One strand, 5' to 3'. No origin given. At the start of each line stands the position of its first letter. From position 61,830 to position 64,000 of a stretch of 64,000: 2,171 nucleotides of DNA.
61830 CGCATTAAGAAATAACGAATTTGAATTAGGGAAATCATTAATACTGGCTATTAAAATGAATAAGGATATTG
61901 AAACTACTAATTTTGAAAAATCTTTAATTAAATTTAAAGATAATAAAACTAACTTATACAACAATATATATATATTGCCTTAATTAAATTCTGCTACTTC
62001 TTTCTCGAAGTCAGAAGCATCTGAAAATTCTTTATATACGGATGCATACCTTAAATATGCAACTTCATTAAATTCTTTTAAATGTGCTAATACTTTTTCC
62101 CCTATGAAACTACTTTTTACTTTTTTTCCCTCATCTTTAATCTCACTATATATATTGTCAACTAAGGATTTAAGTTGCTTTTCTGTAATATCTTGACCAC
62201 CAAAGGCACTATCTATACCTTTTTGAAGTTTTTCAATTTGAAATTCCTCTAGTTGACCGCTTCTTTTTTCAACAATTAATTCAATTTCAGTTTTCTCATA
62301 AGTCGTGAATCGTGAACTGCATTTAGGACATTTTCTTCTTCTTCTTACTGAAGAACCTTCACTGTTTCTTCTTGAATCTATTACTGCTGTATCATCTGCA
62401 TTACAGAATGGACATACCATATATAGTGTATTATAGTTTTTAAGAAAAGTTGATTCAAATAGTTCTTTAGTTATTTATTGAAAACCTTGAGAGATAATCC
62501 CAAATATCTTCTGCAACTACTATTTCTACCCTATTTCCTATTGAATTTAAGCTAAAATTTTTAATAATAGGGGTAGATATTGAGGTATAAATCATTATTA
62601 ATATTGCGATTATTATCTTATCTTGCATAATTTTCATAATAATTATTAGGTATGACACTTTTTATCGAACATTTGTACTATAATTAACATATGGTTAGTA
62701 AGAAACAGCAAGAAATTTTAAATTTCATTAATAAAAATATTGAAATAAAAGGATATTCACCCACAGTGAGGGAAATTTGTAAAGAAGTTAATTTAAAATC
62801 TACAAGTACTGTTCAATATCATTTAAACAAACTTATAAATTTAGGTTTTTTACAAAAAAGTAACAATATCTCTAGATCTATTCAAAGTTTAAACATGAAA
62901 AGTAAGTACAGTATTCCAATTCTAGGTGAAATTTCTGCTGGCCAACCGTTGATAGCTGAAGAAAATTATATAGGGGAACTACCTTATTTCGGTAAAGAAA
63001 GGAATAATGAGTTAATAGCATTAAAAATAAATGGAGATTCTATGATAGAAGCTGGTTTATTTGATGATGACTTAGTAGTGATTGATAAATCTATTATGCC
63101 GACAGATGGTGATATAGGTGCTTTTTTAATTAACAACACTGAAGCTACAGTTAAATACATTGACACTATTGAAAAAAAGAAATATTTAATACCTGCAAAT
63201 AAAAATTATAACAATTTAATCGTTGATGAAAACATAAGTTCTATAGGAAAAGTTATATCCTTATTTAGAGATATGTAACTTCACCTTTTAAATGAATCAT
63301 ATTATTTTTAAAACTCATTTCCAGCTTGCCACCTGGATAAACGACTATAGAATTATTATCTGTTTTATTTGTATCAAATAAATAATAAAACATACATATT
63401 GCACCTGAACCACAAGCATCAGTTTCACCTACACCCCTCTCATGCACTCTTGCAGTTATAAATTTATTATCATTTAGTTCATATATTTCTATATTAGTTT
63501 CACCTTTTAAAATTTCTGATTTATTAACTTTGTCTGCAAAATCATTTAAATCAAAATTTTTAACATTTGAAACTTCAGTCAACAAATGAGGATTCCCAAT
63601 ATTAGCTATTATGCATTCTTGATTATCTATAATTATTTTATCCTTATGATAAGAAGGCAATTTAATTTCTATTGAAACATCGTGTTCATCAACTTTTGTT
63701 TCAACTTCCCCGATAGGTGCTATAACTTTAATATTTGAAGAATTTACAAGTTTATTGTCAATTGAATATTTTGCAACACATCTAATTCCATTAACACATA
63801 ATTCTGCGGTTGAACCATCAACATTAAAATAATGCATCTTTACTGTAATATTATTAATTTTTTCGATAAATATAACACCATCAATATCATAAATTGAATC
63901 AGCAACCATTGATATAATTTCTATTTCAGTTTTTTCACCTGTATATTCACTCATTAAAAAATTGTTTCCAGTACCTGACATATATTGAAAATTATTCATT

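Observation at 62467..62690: Small membrane protein divergently transcribed from lexA across an SOS-box-like operator: a candidate SOS-induced cell-division inhibitor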

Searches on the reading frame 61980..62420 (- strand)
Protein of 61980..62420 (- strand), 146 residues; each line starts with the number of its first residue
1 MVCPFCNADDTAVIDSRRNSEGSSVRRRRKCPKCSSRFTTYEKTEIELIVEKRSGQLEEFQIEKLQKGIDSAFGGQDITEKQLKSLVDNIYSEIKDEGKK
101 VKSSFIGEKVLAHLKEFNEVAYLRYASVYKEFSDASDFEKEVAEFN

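Call 8: search_protein_families(library=pfam, proteins=[window:61980-62420:-], max_evalue=1)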
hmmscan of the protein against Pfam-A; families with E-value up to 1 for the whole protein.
window:61980-62420:- (146 aa): 13 families
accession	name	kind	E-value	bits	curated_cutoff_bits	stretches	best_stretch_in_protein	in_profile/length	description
PF22811.2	Zn_ribbon_NrdR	-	1.3e-19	70.3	27.2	1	1-42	1-42/42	Transcriptional repressor NrdR-like, N-terminal domain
PF03477.21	ATP-cone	-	6.6e-14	52.7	25.8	1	49-134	2-87/88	ATP cone domain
PF08271.17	Zn_Ribbon_TF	-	0.00024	21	29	2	30-43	2-15/43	TFIIB zinc-binding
PF23451.1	Zn_ribbon_PaaD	-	0.012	15.7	27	0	21-42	7-28/53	PaaD zinc beta ribbon domain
PF14690.11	Zn_ribbon_ISL3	-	0.019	15.8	25.5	0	28-42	2-15/47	zinc-finger of transposase IS204/IS1001/IS1096/IS1165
PF13453.11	Zn_ribbon_TFIIB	-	0.038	13.8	22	1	30-47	1-18/41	Transcription factor zinc-finger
PF14354.12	Lar_restr_allev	-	0.066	13.9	28.6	1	3-46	6-48/58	Restriction alleviation protein Lar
PF08274.17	Zn_Ribbon_YjdM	-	0.16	12.4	30.8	0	30-39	4-13/30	PhnA Zinc-Ribbon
PF10601.15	zf-LITAF-like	-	0.22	12.1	23.8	0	1-19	6-24/70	LITAF-like zinc ribbon domain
PF05129.18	Zn_ribbon_Elf1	-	0.22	12.1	29.8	1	3-41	25-59/79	Transcription elongation factor Elf1 like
PF24029.1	DUF7340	-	0.33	11.2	27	0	3-27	9-29/62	Domain of unknown function (DUF7340)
PF14369.11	Zn_ribbon_19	-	0.34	11.5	30.8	0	29-38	21-31/35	zinc-ribbon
PF12760.12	Zn_ribbon_IS1595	-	0.4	11.1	25.4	0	28-42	18-31/46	Transposase zinc-ribbon domain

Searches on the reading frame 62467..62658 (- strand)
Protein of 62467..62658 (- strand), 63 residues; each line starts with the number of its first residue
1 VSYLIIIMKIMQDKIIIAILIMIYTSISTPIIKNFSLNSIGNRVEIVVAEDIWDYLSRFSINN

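Call 8: search_protein_families(library=pfam, proteins=[window:62467-62658:-], max_evalue=1)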
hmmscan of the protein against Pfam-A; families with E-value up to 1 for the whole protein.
window:62467-62658:- (63 aa): 0 families

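Call 9: find_homologous_proteins(query=window:62467-62658:-, max_evalue=10)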
Query window:62467-62658:- (63 aa): 6 proteins with E <= 10 among 6 candidates.
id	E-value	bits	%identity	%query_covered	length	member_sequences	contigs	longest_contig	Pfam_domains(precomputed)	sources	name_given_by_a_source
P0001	1.8e-26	108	100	89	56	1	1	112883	-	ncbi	-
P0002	1.5e-19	86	85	84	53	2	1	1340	-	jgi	-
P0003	2.0e-19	86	80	89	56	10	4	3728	-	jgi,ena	-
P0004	4.9e-19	85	71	100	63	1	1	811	-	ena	-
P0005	3.2e-12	63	64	83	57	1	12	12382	-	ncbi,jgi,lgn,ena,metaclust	metaclust:\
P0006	1.5e-9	55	55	84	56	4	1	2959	-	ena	-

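Call 17: find_encoding_contigs(protein=P0001, flank=10000, max_places=3)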
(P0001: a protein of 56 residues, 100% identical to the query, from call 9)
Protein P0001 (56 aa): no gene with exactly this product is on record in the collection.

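Call 40: search_protein_families(library=pfam, proteins=[window:62470-62628:-], max_evalue=1)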
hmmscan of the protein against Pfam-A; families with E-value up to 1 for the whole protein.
seq(53 aa): 0 families

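Call 41: search_protein_families(library=ncbifam, proteins=[window:62470-62628:-], max_evalue=1)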
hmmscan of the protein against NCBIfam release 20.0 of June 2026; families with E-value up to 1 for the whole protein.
seq(53 aa): 0 families

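Call 59: search_protein_representatives(alignment_id=A3)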
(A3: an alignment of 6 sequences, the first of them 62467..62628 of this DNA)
Query: 6 sequences, 53 profile positions. Proteins with E-value up to 0.001 (for the whole library): 13; up to 1e-10: 5; up to 1e-30: 0. The best 13 are listed.
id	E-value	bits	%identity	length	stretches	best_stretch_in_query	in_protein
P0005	2.7e-26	107.5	-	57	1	1-53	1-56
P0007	6.6e-20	87.1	-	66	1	1-53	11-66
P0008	3.0e-16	75.4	-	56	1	1-53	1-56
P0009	5.1e-11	58.6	-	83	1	1-41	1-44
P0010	8.3e-11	57.9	-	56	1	1-53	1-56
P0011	1.7e-06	44.1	-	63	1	1-46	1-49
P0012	1.5e-05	41.1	-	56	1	1-53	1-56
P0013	7.3e-05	38.9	-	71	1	21-53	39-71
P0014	1.0e-04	38.4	-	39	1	1-29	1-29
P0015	2.4e-04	37.3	-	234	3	19-52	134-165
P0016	3.0e-04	36.9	-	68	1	25-53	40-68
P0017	7.2e-04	35.7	-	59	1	24-53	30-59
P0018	8.4e-04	35.5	-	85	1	1-33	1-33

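Call 64: predict_structure(alignment_id=A3)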
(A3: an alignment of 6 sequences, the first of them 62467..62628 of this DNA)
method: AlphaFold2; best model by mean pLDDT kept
length: 53 residues; sequences in the alignment: 6
mean_pLDDT: 65.6   pTM: 0.33
mean pLDDT of the five models: 65.6, 65.0, 63.0, 62.1, 60.5
residues with pLDDT >= 90: 0; 70-90: 22; 50-70: 26; < 50: 5
segments of 3 or more residues with pLDDT < 50: none
pLDDT, mean of each block of 10 residues (from residue 1): 77 73 51 59 70 55
secondary structure, 60 per line:
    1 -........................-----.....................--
elements in order: H2-25 H31-51

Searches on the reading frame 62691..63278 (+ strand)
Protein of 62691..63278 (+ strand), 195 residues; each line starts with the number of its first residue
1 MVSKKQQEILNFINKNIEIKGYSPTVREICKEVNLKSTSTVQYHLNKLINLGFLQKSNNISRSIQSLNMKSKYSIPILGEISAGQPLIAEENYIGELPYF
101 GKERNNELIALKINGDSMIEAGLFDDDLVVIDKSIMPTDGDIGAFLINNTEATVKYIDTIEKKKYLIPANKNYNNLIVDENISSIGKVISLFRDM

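Call 8: search_protein_families(library=pfam, proteins=[window:62691-63278:+], max_evalue=1)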
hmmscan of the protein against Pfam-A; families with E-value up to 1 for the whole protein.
window:62691-63278:+ (195 aa): 12 families
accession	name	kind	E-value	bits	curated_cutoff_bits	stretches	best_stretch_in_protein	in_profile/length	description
PF00717.28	Peptidase_S24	-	2.5e-23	82.4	23.3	1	76-189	1-116/116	Peptidase S24-like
PF01726.22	LexA_DNA_bind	-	2.1e-17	63.1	23.7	1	3-62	5-64/65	LexA DNA binding domain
PF13463.12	HTH_27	-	4.3e-05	24.1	22.2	1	3-57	2-51/68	Winged helix DNA-binding domain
PF01022.26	HTH_5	-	0.00011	22.5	22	1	25-56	17-47/47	Bacterial regulatory protein, arsR family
PF13412.12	HTH_24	-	0.0021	18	21.9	1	24-54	18-47/48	Winged helix-turn-helix DNA-binding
PF12802.13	MarR_2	-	0.0038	17.8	27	1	24-56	21-52/61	MarR family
PF13730.12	HTH_36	-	0.0046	17.2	25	1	24-54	26-55/55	Helix-turn-helix domain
PF21984.2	DnaD_N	-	0.051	14.2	27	1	9-63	21-74/101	DnaD N-terminal domain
PF04358.19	DsrC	-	0.079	13.8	24.9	1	3-59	38-96/107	DsrC like protein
PF24038.1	DUF7347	-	0.12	13.1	27.6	1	27-57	31-60/77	Domain of unknown function (DUF7347)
PF14493.12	HTH_40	-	0.14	12.9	27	1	25-58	14-47/89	Helix-turn-helix domain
PF09339.16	HTH_IclR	-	0.31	11.3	22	1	25-56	20-50/52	IclR helix-turn-helix domain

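Call 10: find_related_loci(query=window:62691-63278:+, collection=genome_contigs, flank=4000)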
Query window:62691-63278:+ (195 aa) in genome_contigs; peptide patterns used: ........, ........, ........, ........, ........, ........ (x = any residue, [..] = any of these).
123 stretches matched a pattern; 22 encode a relative of the query (tblastn E <= 1e-3); 22 distinct loci.
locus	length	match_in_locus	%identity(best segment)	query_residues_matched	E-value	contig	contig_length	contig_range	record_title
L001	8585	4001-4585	93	1-195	2e-118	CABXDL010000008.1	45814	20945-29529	MAG: uncultured Candidatus Actinomarina sp. isolate AG-313-L14 genome assembly, contig: AG-313-L14_NODE_8, whole genome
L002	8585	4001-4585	78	1-195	1e-101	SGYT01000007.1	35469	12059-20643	MAG: Candidatus Actinomarinales bacterium isolate MED-G99 Ca-Actinomarinales-MED-G99-C7, whole genome shotgun sequence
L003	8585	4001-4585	78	1-195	2e-101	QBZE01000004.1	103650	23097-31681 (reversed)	OCS155 cluster bacterium AG-333-G23 Ga0171668_104, whole genome shotgun sequence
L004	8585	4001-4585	78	1-195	1e-99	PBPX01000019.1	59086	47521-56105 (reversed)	MAG: Actinomycetota bacterium isolate RS345 9560, whole genome shotgun sequence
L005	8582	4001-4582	78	1-195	4e-98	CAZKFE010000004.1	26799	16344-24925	MAG TPA_asm: uncultured Candidatus Actinomarina sp. isolate SRP077602_co4_282 genome assembly, contig: NODE_2942_length_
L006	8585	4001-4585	69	1-195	8e-88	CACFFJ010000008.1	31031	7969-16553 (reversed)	uncultured Candidatus Actinomarina sp. isolate AG-410-G16 genome assembly, contig: AG-410-G16_NODE_8, whole genome shotg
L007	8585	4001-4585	66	2-195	2e-78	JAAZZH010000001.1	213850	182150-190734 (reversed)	MAG: Actinomycetota bacterium isolate bin97s NODE_1_length_213850_cov_10.142441, whole genome shotgun sequence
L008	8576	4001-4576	67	5-195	5e-78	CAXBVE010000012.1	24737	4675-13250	MAG TPA_asm: uncultured Candidatus Actinomarinales bacterium isolate SRR3724566_metabat2_9 genome assembly, contig: ERZ4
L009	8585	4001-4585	65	2-195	1e-77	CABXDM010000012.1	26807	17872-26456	MAG: uncultured Candidatus Actinomarina sp. isolate AG-313-L19 genome assembly, contig: AG-313-L19_NODE_12, whole genome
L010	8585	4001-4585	66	2-195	4e-77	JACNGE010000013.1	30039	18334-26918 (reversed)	MAG: Actinomycetota bacterium isolate NIOZ-UU119 NIOZ-UU_NODE_1681_length_30039_cov_11.9241, whole genome shotgun sequen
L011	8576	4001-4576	58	5-195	5e-70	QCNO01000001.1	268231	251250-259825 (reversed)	OCS155 cluster bacterium AG-426-D23 Ga0171674_101, whole genome shotgun sequence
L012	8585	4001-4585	66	2-195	1e-77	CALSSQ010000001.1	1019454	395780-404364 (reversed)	MAG: uncultured Candidatus Actinomarinales bacterium isolate AA_MB45 genome assembly, contig: contig_3032_AA_MB45, whole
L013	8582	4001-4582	40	4-193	2e-35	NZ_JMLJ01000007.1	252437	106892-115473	Clostridium hydrogeniformans DSM 21757 BR69DRAFT_scaffold00005.5_C, whole genome shotgun sequence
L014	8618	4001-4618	38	1-193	2e-32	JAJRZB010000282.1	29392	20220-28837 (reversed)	MAG: Bacteroidetes bacterium isolate Dive96_bin4.133 k141_1743856, whole genome shotgun sequence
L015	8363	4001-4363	38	75-190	3e-13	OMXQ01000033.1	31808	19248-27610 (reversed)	uncultured Erysipelotrichaceae bacterium isolate RUG054 genome assembly, contig: scaffold_1444, whole genome shotgun seq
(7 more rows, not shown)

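Call 33: find_related_loci(query=L001:6128-7510:-, collection=metagenome_contigs, flank=6000)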
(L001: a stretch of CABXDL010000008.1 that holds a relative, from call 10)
Query L001:6128-7510:- (460 aa) in metagenome_contigs; peptide patterns used: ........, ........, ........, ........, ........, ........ (x = any residue, [..] = any of these).
600 stretches matched a pattern (row limit reached: there are more); 583 encode a relative of the query (tblastn E <= 1e-3); the best 80 are kept; 80 distinct loci.
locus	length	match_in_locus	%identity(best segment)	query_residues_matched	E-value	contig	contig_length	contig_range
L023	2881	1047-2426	89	1-460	0e+0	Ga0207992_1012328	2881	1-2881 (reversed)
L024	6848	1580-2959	74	1-460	0e+0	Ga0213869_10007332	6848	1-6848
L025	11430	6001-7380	70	1-460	0e+0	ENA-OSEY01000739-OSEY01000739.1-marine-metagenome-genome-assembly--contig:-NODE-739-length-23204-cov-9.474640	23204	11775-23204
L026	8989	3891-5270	69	1-460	0e+0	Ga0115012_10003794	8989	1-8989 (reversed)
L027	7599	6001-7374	67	3-460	0e+0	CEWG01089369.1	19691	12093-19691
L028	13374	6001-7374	64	2-459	0e+0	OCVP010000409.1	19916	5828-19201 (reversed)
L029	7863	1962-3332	63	2-458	0e+0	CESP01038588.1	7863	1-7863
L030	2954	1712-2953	68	1-414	0e+0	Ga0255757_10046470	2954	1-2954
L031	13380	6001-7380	68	1-460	0e+0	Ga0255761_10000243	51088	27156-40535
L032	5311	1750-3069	61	2-459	0e+0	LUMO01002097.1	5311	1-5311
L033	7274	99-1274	72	69-460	0e+0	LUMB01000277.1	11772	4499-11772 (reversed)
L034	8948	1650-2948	52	17-450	3e-167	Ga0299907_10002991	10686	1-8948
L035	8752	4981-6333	49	9-460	7e-163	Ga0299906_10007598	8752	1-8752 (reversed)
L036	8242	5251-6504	52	17-434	2e-162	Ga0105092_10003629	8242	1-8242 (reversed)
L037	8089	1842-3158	50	16-455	1e-162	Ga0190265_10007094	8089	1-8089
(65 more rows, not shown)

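Call 84: search_protein_families(library=pfam, proteins=[L031:3643-4836:+, L031:1949-3082:-, L031:1130-1900:-, L031:355-1188:-, L031:3140-3391:-], max_evalue=0.0001)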
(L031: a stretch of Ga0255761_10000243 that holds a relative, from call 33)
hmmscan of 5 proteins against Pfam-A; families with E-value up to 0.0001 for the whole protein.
L031:3643-4836:+ (397 aa): 2 families
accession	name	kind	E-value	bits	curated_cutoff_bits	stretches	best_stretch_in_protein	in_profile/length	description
PF00994.29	MoCF_biosynth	-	2.4e-29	102.3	26.6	1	5-169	2-143/144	Probable molybdopterin binding domain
PF02464.23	CinA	-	2.8e-23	82.7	23.5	1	255-387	7-146/155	Competence-damaged protein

L031:1949-3082:- (377 aa): 1 family
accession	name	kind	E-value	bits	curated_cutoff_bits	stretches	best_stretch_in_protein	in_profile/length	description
PF12974.12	Phosphonate-bd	-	6.2e-49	167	27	1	63-361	1-241/242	ABC transporter, phosphonate, periplasmic substrate-binding protein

L031:1130-1900:- (256 aa): 2 families
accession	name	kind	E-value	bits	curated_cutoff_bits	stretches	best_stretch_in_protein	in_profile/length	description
PF00005.33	ABC_tran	-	1.9e-35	122.9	25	1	18-174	1-137/137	ABC transporter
PF02463.25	SMC_N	-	8.9e-05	22.5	40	0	17-195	12-190/220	RecF/RecN/SMC N terminal domain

L031:355-1188:- (277 aa): 1 family
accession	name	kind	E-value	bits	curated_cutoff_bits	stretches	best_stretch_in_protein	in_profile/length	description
PF00528.27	BPD_transp_1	-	5.1e-17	62.6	26.4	1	105-265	2-167/184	Binding-protein-dependent transport system inner membrane component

L031:3140-3391:- (83 aa): 0 families

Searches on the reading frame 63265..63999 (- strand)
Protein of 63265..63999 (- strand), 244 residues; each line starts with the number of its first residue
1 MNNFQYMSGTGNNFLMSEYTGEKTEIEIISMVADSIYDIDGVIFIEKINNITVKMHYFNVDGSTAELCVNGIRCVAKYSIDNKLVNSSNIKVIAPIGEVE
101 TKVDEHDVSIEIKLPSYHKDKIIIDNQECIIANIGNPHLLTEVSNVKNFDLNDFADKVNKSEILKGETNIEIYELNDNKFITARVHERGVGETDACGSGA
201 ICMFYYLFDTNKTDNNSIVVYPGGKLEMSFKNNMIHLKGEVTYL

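Call 8: search_protein_families(library=pfam, proteins=[window:63265-63999:-], max_evalue=1)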
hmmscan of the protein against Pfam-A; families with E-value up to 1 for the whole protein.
window:63265-63999:- (244 aa): 1 family
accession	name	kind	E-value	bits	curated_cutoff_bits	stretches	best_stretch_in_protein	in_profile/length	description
PF01678.24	DAP_epimerase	-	2.3e-31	108.8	34.7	2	132-241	3-118/121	Diaminopimelate epimerase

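Call 16: find_encoding_contigs(protein=window:63265-63999:-, flank=10000, max_places=4)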
Protein window:63265-63999:- (244 aa): no gene with exactly this product is on record in the collection.
